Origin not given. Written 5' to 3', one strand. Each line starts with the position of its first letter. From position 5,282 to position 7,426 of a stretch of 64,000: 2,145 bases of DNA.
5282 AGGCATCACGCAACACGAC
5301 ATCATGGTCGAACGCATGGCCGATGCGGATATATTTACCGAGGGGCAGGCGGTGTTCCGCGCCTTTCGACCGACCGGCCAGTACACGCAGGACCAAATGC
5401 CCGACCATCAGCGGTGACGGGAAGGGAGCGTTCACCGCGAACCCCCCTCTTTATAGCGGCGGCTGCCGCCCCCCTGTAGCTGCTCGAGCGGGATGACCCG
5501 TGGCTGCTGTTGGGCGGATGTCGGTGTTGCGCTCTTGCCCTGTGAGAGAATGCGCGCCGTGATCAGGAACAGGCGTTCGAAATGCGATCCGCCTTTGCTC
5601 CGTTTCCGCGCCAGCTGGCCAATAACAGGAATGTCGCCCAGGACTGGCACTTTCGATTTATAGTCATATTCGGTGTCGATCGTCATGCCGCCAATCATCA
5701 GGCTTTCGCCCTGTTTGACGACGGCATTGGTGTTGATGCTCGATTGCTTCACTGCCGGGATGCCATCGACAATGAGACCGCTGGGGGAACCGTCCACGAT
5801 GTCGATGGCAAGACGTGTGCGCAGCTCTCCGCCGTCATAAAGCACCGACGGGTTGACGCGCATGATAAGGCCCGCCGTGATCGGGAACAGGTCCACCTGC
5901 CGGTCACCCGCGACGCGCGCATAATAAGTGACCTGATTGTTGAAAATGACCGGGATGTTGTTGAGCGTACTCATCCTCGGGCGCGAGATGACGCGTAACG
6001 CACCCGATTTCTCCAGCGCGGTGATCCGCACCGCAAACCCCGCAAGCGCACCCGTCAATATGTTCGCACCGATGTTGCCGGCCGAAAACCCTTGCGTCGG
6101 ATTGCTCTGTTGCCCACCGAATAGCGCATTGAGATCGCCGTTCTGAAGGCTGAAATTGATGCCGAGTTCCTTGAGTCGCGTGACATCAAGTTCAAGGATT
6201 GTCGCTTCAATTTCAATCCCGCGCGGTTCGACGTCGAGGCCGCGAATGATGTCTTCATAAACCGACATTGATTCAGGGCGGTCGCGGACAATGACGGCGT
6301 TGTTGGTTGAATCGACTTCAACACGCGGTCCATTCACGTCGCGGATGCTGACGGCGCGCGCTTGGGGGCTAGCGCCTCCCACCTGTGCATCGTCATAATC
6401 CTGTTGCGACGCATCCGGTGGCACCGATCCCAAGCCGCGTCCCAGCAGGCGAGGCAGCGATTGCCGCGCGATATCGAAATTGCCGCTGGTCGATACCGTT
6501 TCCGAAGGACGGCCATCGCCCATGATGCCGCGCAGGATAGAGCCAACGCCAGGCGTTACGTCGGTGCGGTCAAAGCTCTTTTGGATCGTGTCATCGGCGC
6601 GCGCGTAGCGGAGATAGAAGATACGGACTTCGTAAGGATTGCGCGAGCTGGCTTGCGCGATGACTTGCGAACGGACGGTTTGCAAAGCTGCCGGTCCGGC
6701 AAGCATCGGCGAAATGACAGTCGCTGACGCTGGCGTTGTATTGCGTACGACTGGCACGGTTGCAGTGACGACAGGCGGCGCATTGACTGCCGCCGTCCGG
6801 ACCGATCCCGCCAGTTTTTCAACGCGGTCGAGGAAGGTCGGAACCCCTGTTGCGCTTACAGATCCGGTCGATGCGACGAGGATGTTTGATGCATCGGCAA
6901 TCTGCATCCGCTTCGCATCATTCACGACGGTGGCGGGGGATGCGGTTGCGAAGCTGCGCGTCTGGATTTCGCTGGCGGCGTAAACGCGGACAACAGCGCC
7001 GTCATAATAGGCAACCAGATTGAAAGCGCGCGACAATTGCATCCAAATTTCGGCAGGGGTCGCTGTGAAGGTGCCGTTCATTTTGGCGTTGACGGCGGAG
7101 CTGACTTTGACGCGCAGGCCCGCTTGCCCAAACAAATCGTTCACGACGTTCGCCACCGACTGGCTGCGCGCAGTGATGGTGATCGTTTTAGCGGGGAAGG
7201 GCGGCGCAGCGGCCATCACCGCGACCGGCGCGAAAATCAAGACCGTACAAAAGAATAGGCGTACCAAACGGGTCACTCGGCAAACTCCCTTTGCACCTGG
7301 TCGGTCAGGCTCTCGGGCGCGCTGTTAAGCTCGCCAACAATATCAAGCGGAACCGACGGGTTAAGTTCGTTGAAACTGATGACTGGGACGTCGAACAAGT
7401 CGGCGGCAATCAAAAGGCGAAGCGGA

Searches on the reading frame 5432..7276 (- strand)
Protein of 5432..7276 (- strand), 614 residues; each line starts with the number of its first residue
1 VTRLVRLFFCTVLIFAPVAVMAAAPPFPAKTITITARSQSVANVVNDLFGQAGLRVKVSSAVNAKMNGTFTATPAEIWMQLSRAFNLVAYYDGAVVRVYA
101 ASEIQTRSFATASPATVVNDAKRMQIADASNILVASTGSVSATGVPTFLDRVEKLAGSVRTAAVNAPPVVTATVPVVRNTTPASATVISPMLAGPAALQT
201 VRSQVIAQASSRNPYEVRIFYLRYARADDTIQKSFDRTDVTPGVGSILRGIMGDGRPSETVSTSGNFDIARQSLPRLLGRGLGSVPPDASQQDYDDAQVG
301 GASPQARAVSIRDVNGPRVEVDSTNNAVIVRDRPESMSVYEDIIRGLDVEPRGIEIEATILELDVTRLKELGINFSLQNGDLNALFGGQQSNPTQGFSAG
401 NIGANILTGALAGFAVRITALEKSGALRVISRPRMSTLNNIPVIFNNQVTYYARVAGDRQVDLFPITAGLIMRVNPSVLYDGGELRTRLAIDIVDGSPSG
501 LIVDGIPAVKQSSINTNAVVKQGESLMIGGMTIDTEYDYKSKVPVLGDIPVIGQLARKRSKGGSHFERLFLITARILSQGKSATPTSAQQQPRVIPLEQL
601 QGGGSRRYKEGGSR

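Call 4: search_protein_families(library=pfam, proteins=[window:5432-7276:-], max_evalue=1)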
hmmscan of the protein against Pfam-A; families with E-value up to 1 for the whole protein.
window:5432-7276:- (614 aa): 4 families
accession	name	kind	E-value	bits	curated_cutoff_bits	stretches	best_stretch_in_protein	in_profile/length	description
PF00263.26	Secretin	-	3.2e-28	98.9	27.5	1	420-577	1-168/169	Bacterial type II and III secretion system protein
PF03958.22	Secretin_N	-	1.7e-13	51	28.2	1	217-352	1-68/69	Bacterial type II/III secretion system short domain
PF21304.2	T3S_SPI-1_N0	-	0.0074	16.9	27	1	36-99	3-68/69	SPI-1 type 3 secretion system secretin, N0 domain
PF04110.19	APG12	-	0.2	12.5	22.8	1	25-102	13-83/87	Ubiquitin-like autophagy protein Apg12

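Call 5: search_protein_families(library=ncbifam, proteins=[window:5432-7276:-], max_evalue=1)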
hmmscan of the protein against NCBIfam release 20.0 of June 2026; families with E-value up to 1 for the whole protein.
window:5432-7276:- (614 aa): 9 families
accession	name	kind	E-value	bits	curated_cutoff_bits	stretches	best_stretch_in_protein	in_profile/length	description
TIGR02516.1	type_III_yscC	equivalog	6.9e-95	318.3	238.45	3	310-578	192-462/463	type III secretion system outer membrane ring subunit SctC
NF011873.0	PRK15346.1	equivalog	9e-79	265.4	524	3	311-581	230-498/499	EscC/YscC/HrcC family type III secretion system outer membrane ring protein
TIGR02517.1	type_II_gspD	equivalog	1e-31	110.1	351.35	1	207-581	224-594/600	type II secretion system secretin GspD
TIGR02515.1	IV_pilus_PilQ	subfamily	8.8e-31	107.3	284.35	2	415-577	262-427/428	type IV pilus secretin PilQ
NF007851.2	PRK10560.1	exception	7.8e-21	74.3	598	1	318-578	145-410/412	DNA uptake porin HofQ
NF010083.0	PRK13568.1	equivalog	6.1e-20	71.4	554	1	318-578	153-418/419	DNA uptake porin HofQ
TIGR02519.1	pilus_MshL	equivalog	1.7e-18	66.7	250.2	1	330-577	12-290/290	pilus (MSHA type) biogenesis protein MshL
NF042912.1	Amuc_1098_fam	equivalog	1.1e-15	56.7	750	2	507-577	726-796/805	Amuc_1098 family type IV pilus outer membrane protein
TIGR02520.1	pilus_B_mal_scr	equivalog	1.3e-07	30.6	287.65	1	326-479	246-414/513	PilN family type IVB pilus formation outer membrane protein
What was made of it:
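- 5432..7276 (-): sctC secretin, which marks the system as a secretin-bearing non-flagellar T3SS. TIGR02516 type_III_yscC scores 318 bits against a cut-off of 238 (calls 4, 5).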
